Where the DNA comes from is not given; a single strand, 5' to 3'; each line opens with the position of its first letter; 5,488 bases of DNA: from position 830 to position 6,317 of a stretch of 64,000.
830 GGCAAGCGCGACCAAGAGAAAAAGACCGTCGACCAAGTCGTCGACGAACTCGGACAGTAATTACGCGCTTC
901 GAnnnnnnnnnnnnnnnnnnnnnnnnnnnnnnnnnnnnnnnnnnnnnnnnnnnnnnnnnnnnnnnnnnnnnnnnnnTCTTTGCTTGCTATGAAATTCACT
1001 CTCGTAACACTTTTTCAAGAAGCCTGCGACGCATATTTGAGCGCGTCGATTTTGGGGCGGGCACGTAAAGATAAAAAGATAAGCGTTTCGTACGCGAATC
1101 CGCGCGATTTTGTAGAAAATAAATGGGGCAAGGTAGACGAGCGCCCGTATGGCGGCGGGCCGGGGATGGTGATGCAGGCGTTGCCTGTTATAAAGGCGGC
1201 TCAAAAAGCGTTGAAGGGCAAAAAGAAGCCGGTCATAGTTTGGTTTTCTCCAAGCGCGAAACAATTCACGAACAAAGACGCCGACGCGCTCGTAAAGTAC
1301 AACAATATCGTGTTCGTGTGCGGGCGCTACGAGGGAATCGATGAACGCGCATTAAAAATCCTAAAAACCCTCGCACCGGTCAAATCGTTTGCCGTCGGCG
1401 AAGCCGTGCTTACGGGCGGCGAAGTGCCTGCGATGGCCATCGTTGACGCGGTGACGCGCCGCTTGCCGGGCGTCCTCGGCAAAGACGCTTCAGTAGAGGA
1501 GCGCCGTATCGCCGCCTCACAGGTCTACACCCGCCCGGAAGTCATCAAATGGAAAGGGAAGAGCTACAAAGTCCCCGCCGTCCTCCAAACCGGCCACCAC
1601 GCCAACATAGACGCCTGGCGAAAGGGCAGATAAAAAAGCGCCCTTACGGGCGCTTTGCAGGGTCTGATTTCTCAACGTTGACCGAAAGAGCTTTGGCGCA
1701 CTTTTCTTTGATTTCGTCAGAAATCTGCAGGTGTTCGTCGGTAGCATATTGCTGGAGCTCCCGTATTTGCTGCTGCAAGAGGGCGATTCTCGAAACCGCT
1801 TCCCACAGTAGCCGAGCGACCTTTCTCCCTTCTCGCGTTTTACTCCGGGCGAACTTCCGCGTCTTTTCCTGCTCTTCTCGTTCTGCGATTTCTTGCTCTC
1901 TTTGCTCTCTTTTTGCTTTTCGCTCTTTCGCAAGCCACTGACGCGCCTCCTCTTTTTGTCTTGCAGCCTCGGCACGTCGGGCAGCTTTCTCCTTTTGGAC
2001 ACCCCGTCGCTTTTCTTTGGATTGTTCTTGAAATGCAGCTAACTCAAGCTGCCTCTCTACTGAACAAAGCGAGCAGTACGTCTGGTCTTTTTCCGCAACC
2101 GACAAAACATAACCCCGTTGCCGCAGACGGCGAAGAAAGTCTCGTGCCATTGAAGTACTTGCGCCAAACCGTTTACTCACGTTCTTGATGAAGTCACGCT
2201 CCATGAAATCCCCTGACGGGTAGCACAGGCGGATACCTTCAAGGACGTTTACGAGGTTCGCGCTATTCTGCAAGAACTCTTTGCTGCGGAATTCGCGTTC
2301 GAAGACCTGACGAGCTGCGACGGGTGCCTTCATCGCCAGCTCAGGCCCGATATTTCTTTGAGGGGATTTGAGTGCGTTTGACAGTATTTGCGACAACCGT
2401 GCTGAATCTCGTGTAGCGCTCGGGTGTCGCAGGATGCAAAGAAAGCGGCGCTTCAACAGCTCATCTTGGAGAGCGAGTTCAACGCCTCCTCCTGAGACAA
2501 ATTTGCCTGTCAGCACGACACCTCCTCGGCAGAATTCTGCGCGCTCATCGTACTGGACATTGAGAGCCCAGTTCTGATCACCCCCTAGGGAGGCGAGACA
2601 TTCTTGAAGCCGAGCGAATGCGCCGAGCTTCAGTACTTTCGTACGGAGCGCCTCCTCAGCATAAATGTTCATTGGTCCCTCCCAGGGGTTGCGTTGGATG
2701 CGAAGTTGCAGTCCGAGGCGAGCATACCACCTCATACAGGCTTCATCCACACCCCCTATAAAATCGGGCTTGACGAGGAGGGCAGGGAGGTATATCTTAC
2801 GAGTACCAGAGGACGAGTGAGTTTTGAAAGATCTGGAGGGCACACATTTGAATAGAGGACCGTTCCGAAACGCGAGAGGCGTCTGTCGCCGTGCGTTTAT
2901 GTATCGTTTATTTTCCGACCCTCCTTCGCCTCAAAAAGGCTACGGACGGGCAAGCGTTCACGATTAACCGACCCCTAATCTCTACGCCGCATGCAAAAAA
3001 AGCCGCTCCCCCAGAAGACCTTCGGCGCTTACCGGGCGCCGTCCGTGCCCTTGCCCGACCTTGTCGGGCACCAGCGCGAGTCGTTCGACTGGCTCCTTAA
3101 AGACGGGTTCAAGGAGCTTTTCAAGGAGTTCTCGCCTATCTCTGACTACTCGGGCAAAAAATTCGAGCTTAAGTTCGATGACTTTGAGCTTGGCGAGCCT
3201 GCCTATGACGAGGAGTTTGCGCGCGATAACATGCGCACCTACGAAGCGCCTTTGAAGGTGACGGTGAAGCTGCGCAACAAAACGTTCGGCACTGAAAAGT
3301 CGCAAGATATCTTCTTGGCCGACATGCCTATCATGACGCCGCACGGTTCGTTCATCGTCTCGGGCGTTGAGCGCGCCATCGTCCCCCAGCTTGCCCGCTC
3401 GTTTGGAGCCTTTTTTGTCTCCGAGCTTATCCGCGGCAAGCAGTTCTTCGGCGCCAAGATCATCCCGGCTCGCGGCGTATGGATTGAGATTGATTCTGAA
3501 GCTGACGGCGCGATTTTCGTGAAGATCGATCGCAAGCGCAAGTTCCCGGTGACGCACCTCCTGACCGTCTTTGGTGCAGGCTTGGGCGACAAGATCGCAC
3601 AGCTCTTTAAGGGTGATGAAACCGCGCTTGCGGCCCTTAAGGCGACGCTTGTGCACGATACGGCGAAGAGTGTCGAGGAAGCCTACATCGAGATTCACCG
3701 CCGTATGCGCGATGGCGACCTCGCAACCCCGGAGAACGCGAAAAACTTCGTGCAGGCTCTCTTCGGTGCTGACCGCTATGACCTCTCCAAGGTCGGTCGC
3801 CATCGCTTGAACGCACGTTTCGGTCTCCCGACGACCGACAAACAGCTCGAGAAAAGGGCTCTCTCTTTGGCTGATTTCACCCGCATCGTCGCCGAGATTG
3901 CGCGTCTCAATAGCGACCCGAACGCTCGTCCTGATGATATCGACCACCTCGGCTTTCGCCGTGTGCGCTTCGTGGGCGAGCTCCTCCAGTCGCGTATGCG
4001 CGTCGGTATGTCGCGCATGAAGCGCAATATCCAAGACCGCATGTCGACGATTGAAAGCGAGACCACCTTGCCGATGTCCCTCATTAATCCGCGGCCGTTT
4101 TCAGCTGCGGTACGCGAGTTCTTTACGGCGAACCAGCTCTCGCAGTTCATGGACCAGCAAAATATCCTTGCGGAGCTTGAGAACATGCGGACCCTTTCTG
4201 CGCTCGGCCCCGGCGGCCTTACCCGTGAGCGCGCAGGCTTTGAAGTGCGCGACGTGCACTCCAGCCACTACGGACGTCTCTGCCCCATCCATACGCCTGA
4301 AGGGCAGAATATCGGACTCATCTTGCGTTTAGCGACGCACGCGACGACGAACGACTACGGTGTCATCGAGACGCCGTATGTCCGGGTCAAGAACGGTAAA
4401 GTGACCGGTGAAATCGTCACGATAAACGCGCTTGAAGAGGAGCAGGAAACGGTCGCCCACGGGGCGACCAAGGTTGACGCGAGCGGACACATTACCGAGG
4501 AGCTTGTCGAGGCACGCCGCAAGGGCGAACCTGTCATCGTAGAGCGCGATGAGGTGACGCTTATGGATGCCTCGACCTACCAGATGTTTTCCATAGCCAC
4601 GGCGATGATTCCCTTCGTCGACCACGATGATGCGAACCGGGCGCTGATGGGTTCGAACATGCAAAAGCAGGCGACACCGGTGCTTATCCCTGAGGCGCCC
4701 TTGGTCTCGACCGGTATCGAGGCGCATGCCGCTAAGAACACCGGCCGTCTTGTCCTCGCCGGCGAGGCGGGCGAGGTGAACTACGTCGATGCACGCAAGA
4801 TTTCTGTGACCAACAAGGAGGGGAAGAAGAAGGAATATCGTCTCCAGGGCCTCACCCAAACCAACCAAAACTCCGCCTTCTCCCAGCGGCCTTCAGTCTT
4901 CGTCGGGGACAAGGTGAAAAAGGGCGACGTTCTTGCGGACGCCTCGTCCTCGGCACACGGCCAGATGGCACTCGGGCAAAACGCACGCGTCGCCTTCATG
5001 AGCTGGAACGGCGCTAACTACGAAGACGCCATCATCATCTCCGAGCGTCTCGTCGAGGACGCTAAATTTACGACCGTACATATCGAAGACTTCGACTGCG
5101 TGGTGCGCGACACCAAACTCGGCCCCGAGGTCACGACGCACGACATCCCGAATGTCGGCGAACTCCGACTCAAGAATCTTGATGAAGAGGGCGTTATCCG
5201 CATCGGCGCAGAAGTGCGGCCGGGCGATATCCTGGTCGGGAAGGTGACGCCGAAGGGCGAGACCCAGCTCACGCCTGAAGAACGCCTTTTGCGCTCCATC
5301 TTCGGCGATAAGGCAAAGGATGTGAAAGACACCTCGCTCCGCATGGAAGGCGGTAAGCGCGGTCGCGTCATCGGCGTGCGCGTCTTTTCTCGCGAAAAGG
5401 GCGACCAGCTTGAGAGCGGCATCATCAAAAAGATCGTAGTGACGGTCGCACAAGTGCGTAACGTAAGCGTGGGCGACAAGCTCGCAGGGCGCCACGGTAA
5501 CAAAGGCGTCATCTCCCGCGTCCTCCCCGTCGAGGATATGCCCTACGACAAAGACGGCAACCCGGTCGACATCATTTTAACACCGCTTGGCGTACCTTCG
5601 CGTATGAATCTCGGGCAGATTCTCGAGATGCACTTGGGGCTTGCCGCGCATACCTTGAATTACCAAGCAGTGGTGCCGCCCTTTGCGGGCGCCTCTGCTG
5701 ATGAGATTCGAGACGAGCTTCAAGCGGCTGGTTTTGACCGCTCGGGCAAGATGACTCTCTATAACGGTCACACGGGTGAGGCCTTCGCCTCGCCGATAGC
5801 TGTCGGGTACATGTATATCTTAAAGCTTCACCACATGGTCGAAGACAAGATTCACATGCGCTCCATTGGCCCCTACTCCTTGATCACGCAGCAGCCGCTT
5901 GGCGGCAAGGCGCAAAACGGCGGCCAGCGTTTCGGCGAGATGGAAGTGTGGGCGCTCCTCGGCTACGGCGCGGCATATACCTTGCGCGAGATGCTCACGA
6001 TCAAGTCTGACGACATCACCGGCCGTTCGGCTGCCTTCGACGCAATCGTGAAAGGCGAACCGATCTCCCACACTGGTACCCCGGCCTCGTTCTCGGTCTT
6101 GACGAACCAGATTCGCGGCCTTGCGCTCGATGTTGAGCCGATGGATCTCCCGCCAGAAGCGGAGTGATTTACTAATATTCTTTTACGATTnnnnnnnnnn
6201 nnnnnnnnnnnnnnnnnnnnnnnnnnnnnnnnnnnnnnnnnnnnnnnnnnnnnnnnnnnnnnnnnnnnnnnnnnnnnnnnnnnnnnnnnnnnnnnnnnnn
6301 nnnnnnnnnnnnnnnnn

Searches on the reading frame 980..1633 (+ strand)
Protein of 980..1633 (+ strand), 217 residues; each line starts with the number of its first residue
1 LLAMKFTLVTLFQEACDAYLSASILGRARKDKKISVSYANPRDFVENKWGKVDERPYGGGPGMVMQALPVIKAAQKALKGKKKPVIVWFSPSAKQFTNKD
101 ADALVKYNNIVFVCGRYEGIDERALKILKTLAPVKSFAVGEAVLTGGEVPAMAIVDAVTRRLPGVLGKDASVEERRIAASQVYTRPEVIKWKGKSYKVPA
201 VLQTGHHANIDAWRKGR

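Call 69: search_protein_families(library=pfam, proteins=[window:980-1633:+], max_evalue=0.001)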
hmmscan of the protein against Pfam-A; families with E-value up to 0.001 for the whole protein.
window:980-1633:+ (217 aa): 1 family
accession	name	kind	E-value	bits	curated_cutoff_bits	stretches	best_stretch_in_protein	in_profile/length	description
PF01746.26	tRNA_m1G_MT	-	3.5e-36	125.2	27.3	1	26-215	2-183/195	tRNA (Guanine-1)-methyltransferase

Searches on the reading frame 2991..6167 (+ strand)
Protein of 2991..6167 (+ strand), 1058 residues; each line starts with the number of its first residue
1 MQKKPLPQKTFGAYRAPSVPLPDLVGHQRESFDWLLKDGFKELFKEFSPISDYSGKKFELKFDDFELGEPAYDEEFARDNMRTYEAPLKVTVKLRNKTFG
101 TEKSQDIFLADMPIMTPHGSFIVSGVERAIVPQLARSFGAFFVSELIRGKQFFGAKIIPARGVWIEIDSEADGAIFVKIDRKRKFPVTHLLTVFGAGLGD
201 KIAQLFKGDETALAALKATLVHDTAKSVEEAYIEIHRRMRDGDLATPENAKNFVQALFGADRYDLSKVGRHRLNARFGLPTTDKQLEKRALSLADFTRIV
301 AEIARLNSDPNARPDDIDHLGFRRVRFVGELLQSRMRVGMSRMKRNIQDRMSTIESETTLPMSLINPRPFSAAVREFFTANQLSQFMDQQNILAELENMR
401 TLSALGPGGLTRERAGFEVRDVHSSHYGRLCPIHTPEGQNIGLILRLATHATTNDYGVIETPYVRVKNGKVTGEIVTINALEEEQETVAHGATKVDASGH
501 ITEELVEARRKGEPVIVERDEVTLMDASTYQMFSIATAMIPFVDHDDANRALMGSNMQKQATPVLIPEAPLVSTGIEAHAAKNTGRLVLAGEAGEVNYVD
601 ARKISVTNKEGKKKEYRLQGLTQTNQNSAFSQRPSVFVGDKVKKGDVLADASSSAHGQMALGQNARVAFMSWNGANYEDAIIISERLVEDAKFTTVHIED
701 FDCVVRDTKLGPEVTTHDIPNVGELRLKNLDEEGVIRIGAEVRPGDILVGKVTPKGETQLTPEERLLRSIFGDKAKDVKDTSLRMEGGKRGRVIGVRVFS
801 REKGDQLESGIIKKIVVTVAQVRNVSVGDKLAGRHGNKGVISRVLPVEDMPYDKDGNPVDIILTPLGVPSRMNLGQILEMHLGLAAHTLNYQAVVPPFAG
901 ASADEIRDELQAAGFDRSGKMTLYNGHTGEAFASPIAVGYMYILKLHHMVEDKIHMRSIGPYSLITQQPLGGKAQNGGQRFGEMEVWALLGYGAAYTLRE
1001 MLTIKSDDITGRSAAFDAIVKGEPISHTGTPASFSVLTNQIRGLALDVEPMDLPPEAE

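Call 10: search_protein_families(library=pfam, proteins=[window:2991-6167:+], max_evalue=0.001)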
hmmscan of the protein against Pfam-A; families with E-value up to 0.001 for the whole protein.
window:2991-6167:+ (1058 aa): 6 families
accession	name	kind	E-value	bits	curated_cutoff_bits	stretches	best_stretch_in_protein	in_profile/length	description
PF00562.33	RNA_pol_Rpb2_6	-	1.8e-125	419.4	23.4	1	590-975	2-373/373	RNA polymerase Rpb2, domain 6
PF04565.21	RNA_pol_Rpb2_3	-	6.8e-26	90.7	21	1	385-452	1-67/68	RNA polymerase Rpb2, domain 3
PF04560.25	RNA_pol_Rpb2_7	-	7.7e-22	78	32.1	1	977-1049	1-83/87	RNA polymerase Rpb2, domain 7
PF10385.14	RNA_pol_Rpb2_45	-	2.1e-16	60.1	28.2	1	463-528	1-66/66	RNA polymerase beta subunit external 1 domain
PF04561.19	RNA_pol_Rpb2_2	-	3.6e-12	46.8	21.7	1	152-326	19-190/190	RNA polymerase Rpb2, domain 2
PF04563.20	RNA_pol_Rpb2_1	-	7.6e-12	45.6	28.2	1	24-359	2-189/203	RNA polymerase beta subunit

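Call 47: find_homologous_proteins(query=window:2991-6164:+, max_evalue=1e-100)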
Query window:2991-6164:+ (1058 aa): 7972 proteins with E <= 1e-100 among 8000 candidates; the best 120 are listed.
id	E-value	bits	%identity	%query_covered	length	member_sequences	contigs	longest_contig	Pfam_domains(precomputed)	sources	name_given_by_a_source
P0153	0.0e+0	2218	92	100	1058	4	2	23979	PF04565.22,PF04561.20,PF04560.26,PF10385.15,PF04563.21,PF00562.34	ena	-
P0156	0.0e+0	2165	90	100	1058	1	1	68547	PF04565.22,PF04561.20,PF04560.26,PF10385.15,PF04563.21,PF00562.34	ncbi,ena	-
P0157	0.0e+0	2160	90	100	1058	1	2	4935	PF04565.22,PF04561.20,PF04560.26,PF10385.15,PF04563.21,PF00562.34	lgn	-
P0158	0.0e+0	2153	89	100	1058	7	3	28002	PF04565.22,PF04561.20,PF04560.26,PF10385.15,PF04563.21,PF00562.34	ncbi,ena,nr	ncbi:DNA-directed RNA polymerase subunit beta [Candidatus Kaiserbacteria bacterium RIFCSPLOWO2_02_FU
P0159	0.0e+0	2141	89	100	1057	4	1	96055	PF04565.22,PF04561.20,PF04560.26,PF10385.15,PF04563.21,PF00562.34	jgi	jgi:DNA-directed RNA polymerase subunit beta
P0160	0.0e+0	2134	89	100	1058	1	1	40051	PF04565.22,PF04561.20,PF04560.26,PF10385.15,PF04563.21,PF00562.34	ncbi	-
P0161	0.0e+0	2125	89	100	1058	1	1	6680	PF04565.22,PF04561.20,PF04560.26,PF10385.15,PF04563.21,PF00562.34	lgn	-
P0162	0.0e+0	2122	88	100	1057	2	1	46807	PF04565.22,PF04561.20,PF04560.26,PF10385.15,PF04563.21,PF00562.34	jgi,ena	-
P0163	0.0e+0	2110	88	100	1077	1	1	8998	PF04565.22,PF04561.20,PF04560.26,PF10385.15,PF04563.21,PF00562.34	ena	-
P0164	0.0e+0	2107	88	100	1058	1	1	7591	PF04565.22,PF04561.20,PF04560.26,PF10385.15,PF04563.21,PF00562.34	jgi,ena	-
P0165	0.0e+0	2103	88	100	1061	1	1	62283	PF04565.22,PF04561.20,PF04560.26,PF10385.15,PF04563.21,PF00562.34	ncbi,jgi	jgi:DNA-directed RNA polymerase subunit beta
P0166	0.0e+0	2099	87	100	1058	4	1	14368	PF04565.22,PF04561.20,PF04560.26,PF10385.15,PF04563.21,PF00562.34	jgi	jgi:DNA-directed RNA polymerase subunit beta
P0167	0.0e+0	2098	88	100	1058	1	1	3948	PF04565.22,PF04561.20,PF04560.26,PF10385.15,PF04563.21,PF00562.34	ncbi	-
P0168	0.0e+0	2096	87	100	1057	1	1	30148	PF04565.22,PF04561.20,PF04560.26,PF10385.15,PF04563.21,PF00562.34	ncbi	-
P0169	0.0e+0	2096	87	100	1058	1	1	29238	PF04565.22,PF04561.20,PF04560.26,PF10385.15,PF04563.21,PF00562.34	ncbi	-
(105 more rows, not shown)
